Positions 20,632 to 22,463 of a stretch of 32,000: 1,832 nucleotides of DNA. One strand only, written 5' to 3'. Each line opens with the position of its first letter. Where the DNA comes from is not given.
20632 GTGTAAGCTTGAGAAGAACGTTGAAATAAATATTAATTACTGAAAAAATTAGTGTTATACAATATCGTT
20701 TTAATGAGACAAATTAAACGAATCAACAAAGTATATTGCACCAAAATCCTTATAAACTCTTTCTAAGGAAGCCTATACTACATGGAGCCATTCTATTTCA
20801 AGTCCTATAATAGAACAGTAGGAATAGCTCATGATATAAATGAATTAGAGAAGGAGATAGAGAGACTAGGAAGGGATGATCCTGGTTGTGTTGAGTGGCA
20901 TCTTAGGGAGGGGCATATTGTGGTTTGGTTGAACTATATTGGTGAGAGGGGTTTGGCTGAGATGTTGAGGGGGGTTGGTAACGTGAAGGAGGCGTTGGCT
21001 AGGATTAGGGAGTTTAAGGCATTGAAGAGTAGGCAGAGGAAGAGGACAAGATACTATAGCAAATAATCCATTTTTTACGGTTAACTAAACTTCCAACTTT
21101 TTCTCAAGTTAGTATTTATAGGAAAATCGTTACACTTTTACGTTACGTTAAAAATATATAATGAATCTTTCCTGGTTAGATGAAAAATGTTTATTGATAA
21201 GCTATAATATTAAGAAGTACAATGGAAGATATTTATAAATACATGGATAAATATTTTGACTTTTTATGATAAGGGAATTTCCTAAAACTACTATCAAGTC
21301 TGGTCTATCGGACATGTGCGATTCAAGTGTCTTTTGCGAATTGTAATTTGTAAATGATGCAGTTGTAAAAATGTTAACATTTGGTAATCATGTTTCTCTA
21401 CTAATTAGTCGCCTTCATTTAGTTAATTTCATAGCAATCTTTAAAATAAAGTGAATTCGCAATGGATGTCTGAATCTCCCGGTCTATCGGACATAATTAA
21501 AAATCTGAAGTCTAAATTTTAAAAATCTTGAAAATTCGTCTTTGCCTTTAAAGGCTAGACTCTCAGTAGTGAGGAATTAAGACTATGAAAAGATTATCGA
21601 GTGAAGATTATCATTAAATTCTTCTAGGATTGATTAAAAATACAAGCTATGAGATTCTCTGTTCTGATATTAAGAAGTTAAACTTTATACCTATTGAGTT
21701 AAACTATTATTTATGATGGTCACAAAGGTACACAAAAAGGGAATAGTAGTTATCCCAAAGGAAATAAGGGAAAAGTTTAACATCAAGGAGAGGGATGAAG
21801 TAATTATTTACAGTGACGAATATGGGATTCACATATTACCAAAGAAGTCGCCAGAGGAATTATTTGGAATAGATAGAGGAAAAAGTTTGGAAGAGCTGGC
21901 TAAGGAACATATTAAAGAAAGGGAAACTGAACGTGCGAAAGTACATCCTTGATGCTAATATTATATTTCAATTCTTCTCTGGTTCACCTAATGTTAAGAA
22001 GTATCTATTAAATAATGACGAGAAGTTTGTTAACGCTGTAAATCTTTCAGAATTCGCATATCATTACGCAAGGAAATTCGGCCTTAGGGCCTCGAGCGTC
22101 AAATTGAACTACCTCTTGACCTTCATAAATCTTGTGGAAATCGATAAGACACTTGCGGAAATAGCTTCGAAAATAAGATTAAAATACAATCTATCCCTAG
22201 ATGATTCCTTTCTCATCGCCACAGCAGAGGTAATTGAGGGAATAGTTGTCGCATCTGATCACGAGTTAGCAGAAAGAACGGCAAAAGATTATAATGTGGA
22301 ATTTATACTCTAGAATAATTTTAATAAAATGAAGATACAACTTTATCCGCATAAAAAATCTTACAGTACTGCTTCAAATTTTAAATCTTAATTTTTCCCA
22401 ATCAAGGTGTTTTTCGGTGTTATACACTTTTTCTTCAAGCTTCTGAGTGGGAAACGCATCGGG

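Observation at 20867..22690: Perfect 199-bp direct repeat brackets a vapBC cassette and 647 bp of non-coding DNA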

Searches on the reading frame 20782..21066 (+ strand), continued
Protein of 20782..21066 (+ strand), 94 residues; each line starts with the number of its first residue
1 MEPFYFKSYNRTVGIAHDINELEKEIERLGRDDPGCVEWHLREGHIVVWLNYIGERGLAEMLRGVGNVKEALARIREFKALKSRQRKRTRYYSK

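Call 60: search_solved_structures(query=A2, max_evalue=1)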
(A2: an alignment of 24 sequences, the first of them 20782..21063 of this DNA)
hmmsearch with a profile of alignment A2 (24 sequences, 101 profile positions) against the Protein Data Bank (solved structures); distinct sequences matched with E-value up to 1: 8.
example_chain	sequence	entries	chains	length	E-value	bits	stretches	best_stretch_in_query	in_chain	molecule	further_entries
4nez_A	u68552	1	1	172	0.00048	23.6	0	11-45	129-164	Engineered protein OR276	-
4ney_A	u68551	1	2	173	0.00052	23.5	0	11-45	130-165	Engineered protein OR277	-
2j59_M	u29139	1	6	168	0.011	19.2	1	23-88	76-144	RHO-GTPASE ACTIVATING PROTEIN 10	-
4hhu_A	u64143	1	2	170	0.055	17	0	13-45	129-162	OR280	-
4dxe_A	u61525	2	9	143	0.26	14.8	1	2-74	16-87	acyl-carrier-protein synthase | Holo-[acyl-carrier-protein] synthase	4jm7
9grn_A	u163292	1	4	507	0.81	13.3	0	30-58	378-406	Inositol hexakisphosphate and diphosphoinositol-pentakisphosphate kinase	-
9gro_A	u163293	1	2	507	0.81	13.3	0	30-58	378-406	Inositol hexakisphosphate and diphosphoinositol-pentakisphosphate kinase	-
9grh_A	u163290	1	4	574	0.95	13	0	30-58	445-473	Inositol hexakisphosphate and diphosphoinositol-pentakisphosphate kinase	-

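Call 68: search_protein_families(library=pfam, proteins=[L061:4434-4754:+], max_evalue=0.01)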
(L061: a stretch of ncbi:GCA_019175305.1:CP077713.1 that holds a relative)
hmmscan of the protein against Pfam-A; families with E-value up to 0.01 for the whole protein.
L061:4434-4754:+ (106 aa): 0 families

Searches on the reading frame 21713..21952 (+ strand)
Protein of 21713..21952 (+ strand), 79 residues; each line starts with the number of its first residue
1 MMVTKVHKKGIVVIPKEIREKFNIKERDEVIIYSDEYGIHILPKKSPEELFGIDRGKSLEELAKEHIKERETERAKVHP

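Call 5: search_protein_families(library=pfam, proteins=[window:21713-21952:+], max_evalue=0.01)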
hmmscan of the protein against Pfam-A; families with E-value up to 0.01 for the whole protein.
window:21713-21952:+ (79 aa): 1 family
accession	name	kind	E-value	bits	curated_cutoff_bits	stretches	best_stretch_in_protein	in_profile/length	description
PF04014.23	MazE_antitoxin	-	1.6e-14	54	24.7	1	3-48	1-47/48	Antidote-toxin recognition MazE, bacterial antitoxin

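Call 59: search_protein_families(library=ncbifam, proteins=[window:21713-21949:+], max_evalue=0.01)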
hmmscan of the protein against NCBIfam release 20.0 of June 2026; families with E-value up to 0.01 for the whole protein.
window:21713-21949:+ (79 aa): 5 families
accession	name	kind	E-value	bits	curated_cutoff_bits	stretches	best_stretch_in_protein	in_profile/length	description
TIGR01439.1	lp_hng_hel_AbrB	domain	2.6e-14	52.7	28.3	1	4-45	2-44/44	transcriptional regulator, AbrB family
TIGR02851.1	spore_V_T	equivalog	4.2e-07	30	235.9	1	3-48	6-51/180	stage V sporulation protein T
NF040962.1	near_HgcAB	equivalog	4.6e-06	26.4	70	1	4-34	8-38/70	HgcAB-associated protein HgcC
NF006352.0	PRK08577.1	equivalog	0.00013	22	140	1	3-49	6-54/136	hypothetical protein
TIGR02609.1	doc_partner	hypoth_equivalog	0.001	19.4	55.9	1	12-46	12-46/74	putative addiction module antidote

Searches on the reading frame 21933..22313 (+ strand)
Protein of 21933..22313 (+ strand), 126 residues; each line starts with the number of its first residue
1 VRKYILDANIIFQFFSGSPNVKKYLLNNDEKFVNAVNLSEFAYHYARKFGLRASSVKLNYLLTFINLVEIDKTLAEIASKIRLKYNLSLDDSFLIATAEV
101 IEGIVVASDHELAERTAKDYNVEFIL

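Call 5: search_protein_families(library=pfam, proteins=[window:21933-22313:+], max_evalue=0.01)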
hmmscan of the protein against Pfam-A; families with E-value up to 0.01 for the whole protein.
window:21933-22313:+ (126 aa): 1 family
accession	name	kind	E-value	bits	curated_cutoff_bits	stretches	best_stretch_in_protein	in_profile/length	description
PF01850.27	PIN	-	1e-19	71.7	23.6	1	4-114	1-116/120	PIN domain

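Call 9: find_encoding_contigs(protein=window:21933-22313:+, flank=10000, max_places=10)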
Protein window:21933-22313:+ (126 aa): 23 contigs read that carry it; 2 places shown.
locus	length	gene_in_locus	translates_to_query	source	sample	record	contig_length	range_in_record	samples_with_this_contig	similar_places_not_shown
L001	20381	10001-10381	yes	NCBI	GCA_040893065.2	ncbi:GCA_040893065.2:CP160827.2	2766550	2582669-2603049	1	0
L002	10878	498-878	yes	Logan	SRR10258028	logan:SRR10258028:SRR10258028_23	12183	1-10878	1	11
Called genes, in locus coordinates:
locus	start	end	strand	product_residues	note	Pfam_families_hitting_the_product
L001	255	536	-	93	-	-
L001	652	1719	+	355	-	PF02915:Rubrerythrin, PF01988:VIT1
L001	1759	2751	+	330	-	-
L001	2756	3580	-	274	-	PF06053:DUF929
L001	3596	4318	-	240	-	PF17746:SfsA_N, PF03749:SfsA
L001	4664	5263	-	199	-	-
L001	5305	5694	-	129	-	PF13601:HTH_34 (faint)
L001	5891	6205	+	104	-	PF00037:Fer4 (weak), PF12797:Fer4_2 (faint), PF12837:Fer4_6 (faint), PF13237:Fer4_10, PF14697:Fer4_21 (weak), PF12838:Fer4_7, PF13187:Fer4_9, PF00037:Fer4 (weak), +2 more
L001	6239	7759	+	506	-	PF17899:Peptidase_M61_N, PF05299:Peptidase_M61, PF17820:PDZ_6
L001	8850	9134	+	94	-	-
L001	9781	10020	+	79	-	PF04014:MazE_antitoxin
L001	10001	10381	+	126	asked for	PF01850:PIN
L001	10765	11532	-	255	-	PF01022:HTH_5 (faint), PF01047:MarR (faint), PF13404:HTH_AsnC-type, PF13412:HTH_24, PF04967:HTH_10 (faint), PF13412:HTH_24 (weak), PF08279:HTH_11 (weak)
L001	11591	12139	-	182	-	-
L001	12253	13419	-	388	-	PF01370:Epimerase, PF04321:RmlD_sub_bind (weak), PF16363:GDP_Man_Dehyd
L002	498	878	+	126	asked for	PF01850:PIN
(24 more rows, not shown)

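Call 31: list_cluster_members(proteins=[P0001, window:21933-22310:+, window:22700-23464:-, window:20782-21063:+])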
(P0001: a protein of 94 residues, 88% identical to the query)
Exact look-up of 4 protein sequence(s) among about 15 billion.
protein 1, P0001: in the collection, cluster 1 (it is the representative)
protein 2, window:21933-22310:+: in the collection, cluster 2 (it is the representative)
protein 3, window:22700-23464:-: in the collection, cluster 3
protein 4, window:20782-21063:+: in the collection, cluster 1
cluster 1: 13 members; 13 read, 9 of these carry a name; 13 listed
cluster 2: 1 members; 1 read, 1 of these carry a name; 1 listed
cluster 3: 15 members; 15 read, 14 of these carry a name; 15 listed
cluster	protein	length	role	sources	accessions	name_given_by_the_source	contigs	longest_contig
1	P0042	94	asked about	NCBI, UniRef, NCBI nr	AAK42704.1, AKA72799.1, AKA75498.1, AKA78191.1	hypothetical protein SULI_01955 [Saccharolobus solfataricus] | Uncharacterized protein n=3 Tax=Saccharolobus solfataricus TaxID=2287 RepID=Q97VN9_SACS2 | hypothetical protein [Saccharolobus solfataricus]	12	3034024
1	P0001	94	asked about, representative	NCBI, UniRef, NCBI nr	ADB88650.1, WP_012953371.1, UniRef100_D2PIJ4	hypothetical protein [Saccharolobus islandicus] | Uncharacterized protein n=1 Tax=Saccharolobus islandicus (strain L.D.8.5 / Lassen \ | hypothetical protein [Sulfolobus islandicus]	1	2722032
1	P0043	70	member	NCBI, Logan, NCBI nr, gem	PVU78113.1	hypothetical protein DDW12_04310 [Sulfolobus islandicus]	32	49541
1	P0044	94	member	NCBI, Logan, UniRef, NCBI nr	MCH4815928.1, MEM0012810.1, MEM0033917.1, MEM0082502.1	MAG: hypothetical protein QXY87_12100 [Saccharolobus sp.] | Uncharacterized protein n=1 Tax=Saccharolobus shibatae TaxID=2286 RepID=A0A8F5BTW5_9CREN | hypothetical protein [Saccharolobus shibatae]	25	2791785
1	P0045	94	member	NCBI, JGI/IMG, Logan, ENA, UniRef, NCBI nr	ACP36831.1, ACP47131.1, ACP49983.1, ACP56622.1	conserved hypothetical protein [Sulfolobus islandicus Y.G.57.14] | hypothetical protein | Uncharacterized protein n=7 Tax=Saccharolobus islandicus TaxID=43080 RepID=M9UIH1_SACIS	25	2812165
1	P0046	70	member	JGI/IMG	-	hypothetical protein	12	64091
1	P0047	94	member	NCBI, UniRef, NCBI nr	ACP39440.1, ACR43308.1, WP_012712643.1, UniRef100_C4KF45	hypothetical protein [Saccharolobus islandicus] | Uncharacterized protein n=2 Tax=Saccharolobus islandicus TaxID=43080 RepID=C4KF45_SACI6 | hypothetical protein [Sulfolobus islandicus]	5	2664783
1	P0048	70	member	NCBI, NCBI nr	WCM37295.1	hypothetical protein GO599_07300 [Sulfolobus islandicus]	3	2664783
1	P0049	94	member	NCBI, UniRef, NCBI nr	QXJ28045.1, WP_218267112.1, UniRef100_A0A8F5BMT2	Uncharacterized protein J5U23_00913 [Saccharolobus shibatae B12] | Uncharacterized protein n=1 Tax=Saccharolobus shibatae (strain ATCC 51178 / DSM 5389 / ... | hypothetical protein [Saccharolobus shibatae]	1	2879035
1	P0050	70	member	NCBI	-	-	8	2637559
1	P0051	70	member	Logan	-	-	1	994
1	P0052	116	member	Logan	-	-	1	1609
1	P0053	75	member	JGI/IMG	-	-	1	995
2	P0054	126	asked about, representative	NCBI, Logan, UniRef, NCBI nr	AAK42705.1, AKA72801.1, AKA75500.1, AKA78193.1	type II toxin-antitoxin system VapC family toxin [Saccharolobus solfataricus] | PIN domain-containing protein n=3 Tax=Saccharolobus solfataricus TaxID=2287 ...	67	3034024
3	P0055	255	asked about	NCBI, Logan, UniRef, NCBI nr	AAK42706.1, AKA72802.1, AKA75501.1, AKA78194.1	winged helix-turn-helix transcriptional regulator [Saccharolobus solfataricus] | HTH asnC-type domain-containing protein n=3 Tax=Saccharolobus solfataricus TaxID=2287 ...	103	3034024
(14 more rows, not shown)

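Call 41: find_homologous_proteins(query=window:21933-22310:+, max_evalue=0.00001)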
Query window:21933-22310:+ (126 aa): 7 proteins with E <= 0.00001 among 20 candidates.
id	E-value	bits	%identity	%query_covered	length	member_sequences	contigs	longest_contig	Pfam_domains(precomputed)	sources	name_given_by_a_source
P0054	2.1e-72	259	100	100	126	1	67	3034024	PF01850.28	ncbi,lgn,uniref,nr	ncbi:type II toxin-antitoxin system VapC family toxin [Saccharolobus solfataricus]|uniref:PIN domain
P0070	2.0e-65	236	90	99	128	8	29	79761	PF01850.28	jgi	jgi:predicted nucleic acid-binding protein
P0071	8.1e-50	186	67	99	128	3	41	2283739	PF01850.28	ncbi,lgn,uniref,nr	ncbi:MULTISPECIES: type II toxin-antitoxin system VapC family toxin [Metallosphaera]|uniref:PilT pro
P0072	5.6e-49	183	65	99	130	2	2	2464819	PF01850.28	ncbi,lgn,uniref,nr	ncbi:hypothetical protein L3N51_00403 [Metallosphaera sp. J1]|uniref:type II toxin-antitoxin system 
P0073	7.8e-42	160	76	76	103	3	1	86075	PF01850.28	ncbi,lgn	-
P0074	5.2e-41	157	90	67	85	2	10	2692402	PF01850.28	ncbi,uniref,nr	ncbi:PIN domain-containing protein [Saccharolobus islandicus]|uniref:PIN domain-containing protein n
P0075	1.5e-25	108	81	55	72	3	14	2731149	PF01850.28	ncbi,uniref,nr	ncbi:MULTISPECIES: PIN domain-containing protein [Saccharolobus]|uniref:PIN domain-containing protei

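Call 42: find_encoding_contigs(protein=P0071, flank=5000, max_places=5)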
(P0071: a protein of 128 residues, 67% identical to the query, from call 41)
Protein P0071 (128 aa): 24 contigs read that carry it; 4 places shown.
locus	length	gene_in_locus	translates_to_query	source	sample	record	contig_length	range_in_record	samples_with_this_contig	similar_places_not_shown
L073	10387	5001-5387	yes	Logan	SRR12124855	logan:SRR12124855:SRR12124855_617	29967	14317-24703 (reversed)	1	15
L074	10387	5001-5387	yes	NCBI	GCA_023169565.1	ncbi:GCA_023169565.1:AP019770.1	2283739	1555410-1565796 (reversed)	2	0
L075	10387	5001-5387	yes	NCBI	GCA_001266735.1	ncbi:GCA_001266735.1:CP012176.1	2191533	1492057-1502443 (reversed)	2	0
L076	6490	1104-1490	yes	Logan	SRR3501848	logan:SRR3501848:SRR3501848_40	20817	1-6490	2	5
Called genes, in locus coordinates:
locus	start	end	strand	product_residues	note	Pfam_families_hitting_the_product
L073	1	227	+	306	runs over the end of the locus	PF02754:CCG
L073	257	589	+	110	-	PF02656:DUF202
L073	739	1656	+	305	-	PF01699:Na_Ca_ex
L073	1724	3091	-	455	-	PF00909:Ammonium_transp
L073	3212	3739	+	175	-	-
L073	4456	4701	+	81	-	PF01909:NTP_transf_2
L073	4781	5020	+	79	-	PF04014:MazE_antitoxin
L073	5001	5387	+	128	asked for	PF01850:PIN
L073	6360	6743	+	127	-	-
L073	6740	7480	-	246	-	PF00515:TPR_1 (faint), PF07719:TPR_2 (faint), PF12895:ANAPC3 (faint), PF13174:TPR_6 (faint), PF13371:TPR_9 (faint), PF13424:TPR_12 (faint), PF13428:TPR_14 (faint), PF13414:TPR_11 (weak), +7 more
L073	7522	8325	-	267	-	PF00892:EamA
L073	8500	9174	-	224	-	PF02463:SMC_N (faint), PF00005:ABC_tran, PF13304:AAA_21 (faint)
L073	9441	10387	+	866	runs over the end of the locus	PF10633:NPCBM_assoc (faint)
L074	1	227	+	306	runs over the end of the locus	PF02754:CCG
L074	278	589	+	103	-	PF02656:DUF202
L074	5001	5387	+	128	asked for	PF01850:PIN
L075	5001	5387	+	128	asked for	PF01850:PIN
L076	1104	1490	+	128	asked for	PF01850:PIN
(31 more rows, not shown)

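Call 59: search_protein_families(library=ncbifam, proteins=[window:21933-22310:+], max_evalue=0.01)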
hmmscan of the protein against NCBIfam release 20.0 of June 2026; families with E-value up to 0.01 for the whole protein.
window:21933-22310:+ (126 aa): 0 families

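Call 68: search_protein_families(library=pfam, proteins=[L061:4434-4754:+], max_evalue=0.01)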
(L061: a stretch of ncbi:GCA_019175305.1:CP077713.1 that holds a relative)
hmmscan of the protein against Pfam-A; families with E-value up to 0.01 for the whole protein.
L061:4434-4754:+ (106 aa): 0 families
